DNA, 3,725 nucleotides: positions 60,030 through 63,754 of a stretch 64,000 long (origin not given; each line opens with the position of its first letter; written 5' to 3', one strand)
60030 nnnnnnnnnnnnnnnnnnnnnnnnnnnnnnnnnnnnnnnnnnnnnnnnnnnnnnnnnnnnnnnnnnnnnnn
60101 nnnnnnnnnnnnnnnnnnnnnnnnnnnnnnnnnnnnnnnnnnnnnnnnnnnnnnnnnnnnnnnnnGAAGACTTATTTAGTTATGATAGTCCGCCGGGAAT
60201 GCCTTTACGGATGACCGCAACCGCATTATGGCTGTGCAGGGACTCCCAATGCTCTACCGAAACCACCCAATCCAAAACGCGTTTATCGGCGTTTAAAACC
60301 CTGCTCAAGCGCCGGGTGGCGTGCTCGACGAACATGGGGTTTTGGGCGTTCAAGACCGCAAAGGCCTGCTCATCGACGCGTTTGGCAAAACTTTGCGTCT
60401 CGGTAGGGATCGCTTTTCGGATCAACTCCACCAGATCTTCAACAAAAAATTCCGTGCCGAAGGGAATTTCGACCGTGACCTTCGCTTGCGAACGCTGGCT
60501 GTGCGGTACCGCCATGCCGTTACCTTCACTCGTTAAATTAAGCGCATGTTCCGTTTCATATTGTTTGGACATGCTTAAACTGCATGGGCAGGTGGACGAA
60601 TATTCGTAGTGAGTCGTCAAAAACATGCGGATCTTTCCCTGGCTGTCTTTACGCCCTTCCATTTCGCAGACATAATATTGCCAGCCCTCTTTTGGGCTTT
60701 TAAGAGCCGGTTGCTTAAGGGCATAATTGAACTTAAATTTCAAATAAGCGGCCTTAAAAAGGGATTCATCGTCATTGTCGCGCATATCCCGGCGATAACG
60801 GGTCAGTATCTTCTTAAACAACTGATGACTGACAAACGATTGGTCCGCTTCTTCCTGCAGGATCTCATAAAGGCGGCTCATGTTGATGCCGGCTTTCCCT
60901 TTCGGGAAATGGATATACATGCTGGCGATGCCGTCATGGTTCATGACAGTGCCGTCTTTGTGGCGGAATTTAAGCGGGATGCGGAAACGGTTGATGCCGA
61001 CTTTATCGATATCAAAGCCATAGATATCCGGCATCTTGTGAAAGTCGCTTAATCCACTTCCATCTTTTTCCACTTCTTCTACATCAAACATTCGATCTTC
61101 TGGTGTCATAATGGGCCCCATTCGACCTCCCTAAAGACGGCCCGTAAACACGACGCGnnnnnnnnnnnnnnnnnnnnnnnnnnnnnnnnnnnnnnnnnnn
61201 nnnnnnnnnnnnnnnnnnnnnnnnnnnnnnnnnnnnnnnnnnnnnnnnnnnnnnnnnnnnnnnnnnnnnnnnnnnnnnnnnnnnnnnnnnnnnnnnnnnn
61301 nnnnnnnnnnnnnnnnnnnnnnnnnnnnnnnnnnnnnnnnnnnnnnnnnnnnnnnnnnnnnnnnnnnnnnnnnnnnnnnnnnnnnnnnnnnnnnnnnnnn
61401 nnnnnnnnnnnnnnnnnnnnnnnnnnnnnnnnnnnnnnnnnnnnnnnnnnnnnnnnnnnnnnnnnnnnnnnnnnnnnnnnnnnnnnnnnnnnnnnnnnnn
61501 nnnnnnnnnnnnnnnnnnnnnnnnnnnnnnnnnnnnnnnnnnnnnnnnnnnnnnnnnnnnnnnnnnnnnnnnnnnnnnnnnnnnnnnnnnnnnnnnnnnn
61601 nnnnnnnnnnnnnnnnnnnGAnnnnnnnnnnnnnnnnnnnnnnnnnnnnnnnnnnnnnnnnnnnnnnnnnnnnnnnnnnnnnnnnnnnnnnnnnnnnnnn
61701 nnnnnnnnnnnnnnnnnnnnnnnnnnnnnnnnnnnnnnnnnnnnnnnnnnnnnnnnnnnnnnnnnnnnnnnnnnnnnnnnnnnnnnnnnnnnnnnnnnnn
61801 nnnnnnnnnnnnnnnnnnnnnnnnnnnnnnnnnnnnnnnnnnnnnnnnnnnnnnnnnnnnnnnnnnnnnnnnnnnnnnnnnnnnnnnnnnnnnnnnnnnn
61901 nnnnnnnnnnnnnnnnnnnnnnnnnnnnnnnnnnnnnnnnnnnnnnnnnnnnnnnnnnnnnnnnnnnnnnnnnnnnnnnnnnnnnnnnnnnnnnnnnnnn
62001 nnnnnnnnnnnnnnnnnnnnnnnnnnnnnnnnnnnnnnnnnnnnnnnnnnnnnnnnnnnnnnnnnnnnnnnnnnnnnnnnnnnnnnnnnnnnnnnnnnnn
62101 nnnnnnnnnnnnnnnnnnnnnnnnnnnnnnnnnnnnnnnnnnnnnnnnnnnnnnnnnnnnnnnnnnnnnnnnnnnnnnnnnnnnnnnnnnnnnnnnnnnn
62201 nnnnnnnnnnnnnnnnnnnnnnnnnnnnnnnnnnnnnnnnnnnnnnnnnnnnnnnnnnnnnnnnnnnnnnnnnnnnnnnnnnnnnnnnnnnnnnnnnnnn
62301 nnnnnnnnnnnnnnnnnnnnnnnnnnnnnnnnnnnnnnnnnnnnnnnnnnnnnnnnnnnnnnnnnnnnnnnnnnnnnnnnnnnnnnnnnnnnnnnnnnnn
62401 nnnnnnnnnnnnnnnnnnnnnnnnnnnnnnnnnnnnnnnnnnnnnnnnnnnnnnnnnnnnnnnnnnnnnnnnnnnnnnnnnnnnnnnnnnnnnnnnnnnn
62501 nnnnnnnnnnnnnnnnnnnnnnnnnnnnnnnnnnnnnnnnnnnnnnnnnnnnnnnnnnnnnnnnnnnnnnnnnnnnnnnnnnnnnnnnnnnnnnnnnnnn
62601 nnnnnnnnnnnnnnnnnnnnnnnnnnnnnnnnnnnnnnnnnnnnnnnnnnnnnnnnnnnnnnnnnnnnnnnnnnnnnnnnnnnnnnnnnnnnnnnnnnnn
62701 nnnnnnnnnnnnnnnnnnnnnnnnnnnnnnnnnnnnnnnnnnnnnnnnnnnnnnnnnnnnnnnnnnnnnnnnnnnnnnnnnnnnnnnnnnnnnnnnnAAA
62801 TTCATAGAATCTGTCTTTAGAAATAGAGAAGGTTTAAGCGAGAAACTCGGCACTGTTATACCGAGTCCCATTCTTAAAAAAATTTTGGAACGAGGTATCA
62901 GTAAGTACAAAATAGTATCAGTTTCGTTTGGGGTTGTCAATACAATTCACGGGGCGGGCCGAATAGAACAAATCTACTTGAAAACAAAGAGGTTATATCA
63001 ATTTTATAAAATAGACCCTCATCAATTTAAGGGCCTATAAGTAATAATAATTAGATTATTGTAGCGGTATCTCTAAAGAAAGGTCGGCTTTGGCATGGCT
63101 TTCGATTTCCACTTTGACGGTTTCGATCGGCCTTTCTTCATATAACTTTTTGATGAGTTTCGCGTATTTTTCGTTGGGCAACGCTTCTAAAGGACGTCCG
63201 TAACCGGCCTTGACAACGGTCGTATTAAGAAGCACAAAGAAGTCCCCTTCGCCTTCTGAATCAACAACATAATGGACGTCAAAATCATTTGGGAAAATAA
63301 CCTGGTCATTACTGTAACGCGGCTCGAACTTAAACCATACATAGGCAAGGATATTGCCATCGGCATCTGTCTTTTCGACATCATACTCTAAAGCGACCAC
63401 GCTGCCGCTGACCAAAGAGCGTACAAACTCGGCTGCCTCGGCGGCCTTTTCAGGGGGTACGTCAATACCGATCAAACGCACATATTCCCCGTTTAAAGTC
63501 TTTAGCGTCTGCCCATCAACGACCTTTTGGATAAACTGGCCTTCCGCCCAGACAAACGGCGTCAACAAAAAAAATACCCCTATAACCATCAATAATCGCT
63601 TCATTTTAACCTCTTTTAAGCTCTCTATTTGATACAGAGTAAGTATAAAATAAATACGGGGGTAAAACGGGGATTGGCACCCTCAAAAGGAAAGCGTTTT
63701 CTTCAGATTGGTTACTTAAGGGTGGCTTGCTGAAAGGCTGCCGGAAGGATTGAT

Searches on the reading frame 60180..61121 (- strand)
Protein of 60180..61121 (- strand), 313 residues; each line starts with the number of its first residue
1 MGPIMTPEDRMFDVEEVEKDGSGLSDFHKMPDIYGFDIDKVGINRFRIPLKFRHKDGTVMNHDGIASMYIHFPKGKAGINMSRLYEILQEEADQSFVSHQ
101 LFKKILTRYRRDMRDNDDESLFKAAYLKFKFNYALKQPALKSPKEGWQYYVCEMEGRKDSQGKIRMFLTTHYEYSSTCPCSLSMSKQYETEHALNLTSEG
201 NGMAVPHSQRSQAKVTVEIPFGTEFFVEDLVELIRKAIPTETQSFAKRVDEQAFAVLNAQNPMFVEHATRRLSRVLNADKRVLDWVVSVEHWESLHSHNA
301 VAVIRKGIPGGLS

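Call 35: find_encoding_contigs(protein=window:60180-61121:-, flank=10000, max_places=1)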
Protein window:60180-61121:- (313 aa): 6 contigs read that carry it; 1 place shown.
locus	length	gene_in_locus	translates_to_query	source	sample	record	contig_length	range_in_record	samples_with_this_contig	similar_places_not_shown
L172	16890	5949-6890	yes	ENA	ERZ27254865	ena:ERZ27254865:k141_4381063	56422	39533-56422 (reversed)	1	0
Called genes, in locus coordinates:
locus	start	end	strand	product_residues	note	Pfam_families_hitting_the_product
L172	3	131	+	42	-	?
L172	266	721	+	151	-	PF18914:DUF5666 (weak)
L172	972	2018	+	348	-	PF01595:CNNM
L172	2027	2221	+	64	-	PF06305:LapA_dom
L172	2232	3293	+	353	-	PF01544:CorA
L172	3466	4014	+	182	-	-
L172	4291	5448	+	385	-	-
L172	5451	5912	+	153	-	PF00293:NUDIX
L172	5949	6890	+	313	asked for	PF02649:GCHY-1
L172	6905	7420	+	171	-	PF00994:MoCF_biosynth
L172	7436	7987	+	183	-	PF22769:DCD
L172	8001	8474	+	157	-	PF01502:PRA-CH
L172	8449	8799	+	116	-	-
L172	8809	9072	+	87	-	-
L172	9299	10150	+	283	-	PF01790:LGT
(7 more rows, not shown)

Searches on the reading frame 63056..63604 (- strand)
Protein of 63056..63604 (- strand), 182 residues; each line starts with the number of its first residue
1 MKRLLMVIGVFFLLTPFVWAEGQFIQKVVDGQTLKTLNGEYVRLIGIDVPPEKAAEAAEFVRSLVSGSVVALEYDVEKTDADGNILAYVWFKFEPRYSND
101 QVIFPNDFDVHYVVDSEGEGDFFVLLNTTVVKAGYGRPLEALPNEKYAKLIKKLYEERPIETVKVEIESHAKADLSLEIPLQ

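Call 39: search_protein_families(library=pfam, proteins=[window:63056-63604:-], max_evalue=0.01)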
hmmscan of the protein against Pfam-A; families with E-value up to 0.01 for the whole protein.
window:63056-63604:- (182 aa): 1 family
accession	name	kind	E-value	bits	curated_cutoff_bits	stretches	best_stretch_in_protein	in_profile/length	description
PF00565.23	SNase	-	0.0003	21.6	21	1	42-92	2-59/107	Staphylococcal nuclease homologue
